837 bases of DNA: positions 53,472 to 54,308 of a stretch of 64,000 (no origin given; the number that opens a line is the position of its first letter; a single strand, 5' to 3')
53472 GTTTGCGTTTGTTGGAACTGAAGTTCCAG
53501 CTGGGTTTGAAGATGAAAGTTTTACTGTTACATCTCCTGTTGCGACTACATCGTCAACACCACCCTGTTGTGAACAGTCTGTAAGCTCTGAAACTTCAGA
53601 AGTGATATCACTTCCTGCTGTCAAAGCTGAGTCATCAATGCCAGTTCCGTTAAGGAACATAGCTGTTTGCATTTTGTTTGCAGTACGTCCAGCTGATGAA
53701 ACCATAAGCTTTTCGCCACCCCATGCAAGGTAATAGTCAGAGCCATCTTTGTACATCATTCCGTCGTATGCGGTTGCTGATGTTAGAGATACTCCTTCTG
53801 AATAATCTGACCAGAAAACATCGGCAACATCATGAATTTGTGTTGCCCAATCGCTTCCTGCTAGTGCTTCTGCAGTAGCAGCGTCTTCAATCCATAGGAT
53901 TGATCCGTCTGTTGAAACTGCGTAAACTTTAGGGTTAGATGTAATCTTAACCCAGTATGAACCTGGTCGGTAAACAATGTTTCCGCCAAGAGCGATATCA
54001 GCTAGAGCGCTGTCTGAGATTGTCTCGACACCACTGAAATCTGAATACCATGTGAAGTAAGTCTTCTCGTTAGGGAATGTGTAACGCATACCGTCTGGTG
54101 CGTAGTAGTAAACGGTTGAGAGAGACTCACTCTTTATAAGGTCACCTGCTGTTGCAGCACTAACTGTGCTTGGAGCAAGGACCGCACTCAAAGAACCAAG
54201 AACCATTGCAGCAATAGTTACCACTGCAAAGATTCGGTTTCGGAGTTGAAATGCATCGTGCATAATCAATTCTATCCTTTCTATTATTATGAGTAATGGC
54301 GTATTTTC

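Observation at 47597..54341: Shared domain of about 110 aa between the C-terminus of the S8 protease and the N-terminus of the giant surface protein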

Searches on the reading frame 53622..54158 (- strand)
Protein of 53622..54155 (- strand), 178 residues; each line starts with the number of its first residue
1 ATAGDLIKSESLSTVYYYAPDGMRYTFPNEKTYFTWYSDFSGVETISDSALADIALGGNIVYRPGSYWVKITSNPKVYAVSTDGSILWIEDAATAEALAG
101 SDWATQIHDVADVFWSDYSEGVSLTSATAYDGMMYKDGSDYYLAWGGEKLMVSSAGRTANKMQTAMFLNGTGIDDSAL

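Call 12: find_homologous_proteins(query=window:53622-54155:-, max_evalue=0.001)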
Query seq(178 aa) (178 aa): 37 proteins with E <= 0.001 among 241 candidates.
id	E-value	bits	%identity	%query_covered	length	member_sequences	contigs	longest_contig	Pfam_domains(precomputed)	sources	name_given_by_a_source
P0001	1.4e-69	252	69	96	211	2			-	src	-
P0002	2.1e-59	219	59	99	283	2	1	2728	-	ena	-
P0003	4.8e-56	208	67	80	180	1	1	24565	-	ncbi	ncbi:MAG: hypothetical protein WCT28_03790, partial [Patescibacteria group bacterium]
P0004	7.6e-48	181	70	68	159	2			-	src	-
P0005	9.3e-41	158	65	68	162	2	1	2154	-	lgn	-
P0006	5.4e-38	149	55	72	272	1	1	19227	PF00127.27,PF13473.13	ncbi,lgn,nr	ncbi:MAG TPA: cupredoxin domain-containing protein [Patescibacteria group bacterium]|nr:cupredoxin d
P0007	6.0e-38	149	53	72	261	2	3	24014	PF13473.13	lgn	-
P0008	3.7e-37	146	55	72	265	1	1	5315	-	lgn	-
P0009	6.4e-37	145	58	67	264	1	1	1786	-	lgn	-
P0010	2.2e-36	144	79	48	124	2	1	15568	-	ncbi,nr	ncbi:MAG TPA: hypothetical protein VJB99_04735, partial [Patescibacteria group bacterium]|nr:hypothe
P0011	3.9e-36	143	57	66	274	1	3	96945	PF13473.13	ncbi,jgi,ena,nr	ncbi:TPA: hypothetical protein DEP96_00835 [Candidatus Uhrbacteria bacterium]|nr:hypothetical protei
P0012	8.4e-36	142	48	73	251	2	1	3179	PF13473.13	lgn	-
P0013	1.4e-35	141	54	72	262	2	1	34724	PF00127.27,PF13473.13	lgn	-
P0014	2.5e-35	140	54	72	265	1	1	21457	PF00127.27,PF13473.13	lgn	-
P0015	4.0e-35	140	47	78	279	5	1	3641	PF00127.27,PF13473.13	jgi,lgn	jgi:plastocyanin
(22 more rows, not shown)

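Call 17: search_solved_structures(query=A1, max_evalue=10)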
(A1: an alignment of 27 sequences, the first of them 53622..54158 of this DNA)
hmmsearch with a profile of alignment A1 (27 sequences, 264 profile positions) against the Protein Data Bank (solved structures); distinct sequences matched with E-value up to 10: 53.
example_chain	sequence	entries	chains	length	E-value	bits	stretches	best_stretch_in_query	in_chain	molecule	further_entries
9cck_A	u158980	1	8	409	5.2e-16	62.1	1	185-263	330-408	Copper-containing nitrite reductase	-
1sfd_A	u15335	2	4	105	2.3e-09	40.3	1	184-264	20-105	Amicyanin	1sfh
1sf3_A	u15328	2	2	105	2.5e-09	40.2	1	184-264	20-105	Amicyanin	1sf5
2qdv_A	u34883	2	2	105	5.2e-09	39.1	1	184-264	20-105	Amicyanin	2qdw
2gb2_A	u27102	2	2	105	7.7e-09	38.6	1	184-264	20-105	Amicyanin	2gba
1mda_A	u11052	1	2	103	7.9e-09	38.6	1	184-264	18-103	AMICYANIN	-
1aac_A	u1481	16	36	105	8e-09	38.5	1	184-264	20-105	AMICYANIN | PROTEIN (AMICYANIN)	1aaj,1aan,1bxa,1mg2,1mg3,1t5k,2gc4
1id2_A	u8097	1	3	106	1e-08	38.2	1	184-264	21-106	AMICYANIN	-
3ply_A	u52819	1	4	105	1.2e-08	38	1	184-264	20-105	Amicyanin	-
3c75_A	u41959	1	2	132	1.4e-08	37.7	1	183-264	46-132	Amicyanin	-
2idt_A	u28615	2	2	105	2.1e-08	37.1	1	184-264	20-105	Amicyanin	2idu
3rym_A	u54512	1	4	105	2.2e-08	37.1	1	184-264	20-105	Amicyanin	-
2idq_A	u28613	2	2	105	3.5e-08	36.4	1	184-264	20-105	Amicyanin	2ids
4p5r_A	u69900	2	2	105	3.5e-08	36.4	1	184-264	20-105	Amicyanin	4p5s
1bxu_A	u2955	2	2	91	4.1e-08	36.2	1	192-264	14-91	PLASTOCYANIN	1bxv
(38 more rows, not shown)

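Call 23: predict_structure(alignment_id=A1)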
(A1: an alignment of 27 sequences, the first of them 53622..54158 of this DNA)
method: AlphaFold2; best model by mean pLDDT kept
length: 179 residues; sequences in the alignment: 27
mean_pLDDT: 81.3   pTM: 0.69
mean pLDDT of the five models: 81.3, 80.6, 79.1, 78.7, 77.4
residues with pLDDT >= 90: 77; 70-90: 71; 50-70: 10; < 50: 21
segments of 3 or more residues with pLDDT < 50: 160-179
pLDDT, mean of each block of 10 residues (from residue 1): 88 93 90 85 93 95 86 94 88 92 91 87 91 73 73 59 45 37
secondary structure, 60 per line:
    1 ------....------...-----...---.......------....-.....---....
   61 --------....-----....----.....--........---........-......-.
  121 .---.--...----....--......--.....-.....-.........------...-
elements in order: E7-10 E17-19 E25-27 H31-37 E44-47 H49-53 E57-60 E69-72 E78-81 E86-90 H93-100 H104-107 E108-111 H113-118 E135-138 E141-146 E149-153 H155-159 H161-169

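Call 32: fold_search(model_id=the predicted structure, library=pdb)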
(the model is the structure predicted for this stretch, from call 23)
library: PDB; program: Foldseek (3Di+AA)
matches with E <= 10: 189; with E <= 0.001: 0
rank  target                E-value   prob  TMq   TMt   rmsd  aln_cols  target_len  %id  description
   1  7nps_B1               3.4e-03  0.87  0.26  0.12  24.9       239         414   10  Structure of the periplasmic assembly from the ESX-5 inner membrane complex, C1 model (released 2021-05-26)
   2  7nps_B4               5.1e-03  0.82  0.27  0.12  26.4       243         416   12  Structure of the periplasmic assembly from the ESX-5 inner membrane complex, C1 model (released 2021-05-26)
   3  4kk7                  6.9e-03  0.80  0.25  0.13  24.3       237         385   10  Structure of EccB1 from the type VII (ESX-1) secretion system of Mycobacterium tuberculosis. (released 2013-06-19)
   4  7np7_B4               9.3e-03  0.72  0.25  0.11  26.0       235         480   12  Structure of an intact ESX-5 inner membrane complex, Composite C1 model (released 2021-06-02)
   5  3x3n                  1.3e-02  0.66  0.26  0.13  25.6       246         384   11  Crystal structure of EccB1 of Mycobacterium tuberculosis in spacegroup P21 (released 2015-12-09)
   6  5ebc                  1.4e-02  0.63  0.26  0.13  24.6       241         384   11  Crystal structure of EccB1 of Mycobacterium tuberculosis in spacegroup P21 (state III) (released 2016-02-17)
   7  5cyu                  1.6e-02  0.80  0.30  0.17  16.0       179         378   13  Structure of the soluble domain of EccB1 from the Mycobacterium smegmatis ESX-1 secretion system. (released 2015-08-12)
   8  7np7_B1               1.7e-02  0.66  0.27  0.11  25.8       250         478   11  Structure of an intact ESX-5 inner membrane complex, Composite C1 model (released 2021-06-02)
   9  3x3m                  2.2e-02  0.57  0.26  0.13  24.2       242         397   10  Crystal structure of EccB1 of Mycobacterium tuberculosis in spacegroup P212121 (released 2015-12-09)
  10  6sgy_A                2.4e-01  0.23  0.27  0.13  22.9       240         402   13  Structure of EccB3 dimer from the ESX-3 core complex (released 2019-10-09)
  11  8fxi_A                1.5e+00  0.04  0.14  0.06  14.0       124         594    7  Cryo-EM structure of Stanieria sp. CphA2 in complex with ADPCP and 4x(beta-Asp-Arg) (released 2023-06-14)
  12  4ruq_B                1.7e+00  0.02  0.13  0.11  16.3       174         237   10  Carp Fishelectin, apo form (released 2015-04-08)
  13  7wae_A                1.8e+00  0.04  0.22  0.07  14.7       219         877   12  Trichodesmium erythraeum cyanophycin synthetase 1 (TeCphA1) with ATPgammaS, 4x(beta-Asp-Arg), and aspartate (released 2022-09-07)
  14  7wac_A                1.8e+00  0.03  0.20  0.08  15.6       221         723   15  Trichodesmium erythraeum cyanophycin synthetase 1 (TeCphA1) (released 2022-09-07)
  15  7wae_C                1.9e+00  0.03  0.22  0.08  14.9       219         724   13  Trichodesmium erythraeum cyanophycin synthetase 1 (TeCphA1) with ATPgammaS, 4x(beta-Asp-Arg), and aspartate (released 2022-09-07)
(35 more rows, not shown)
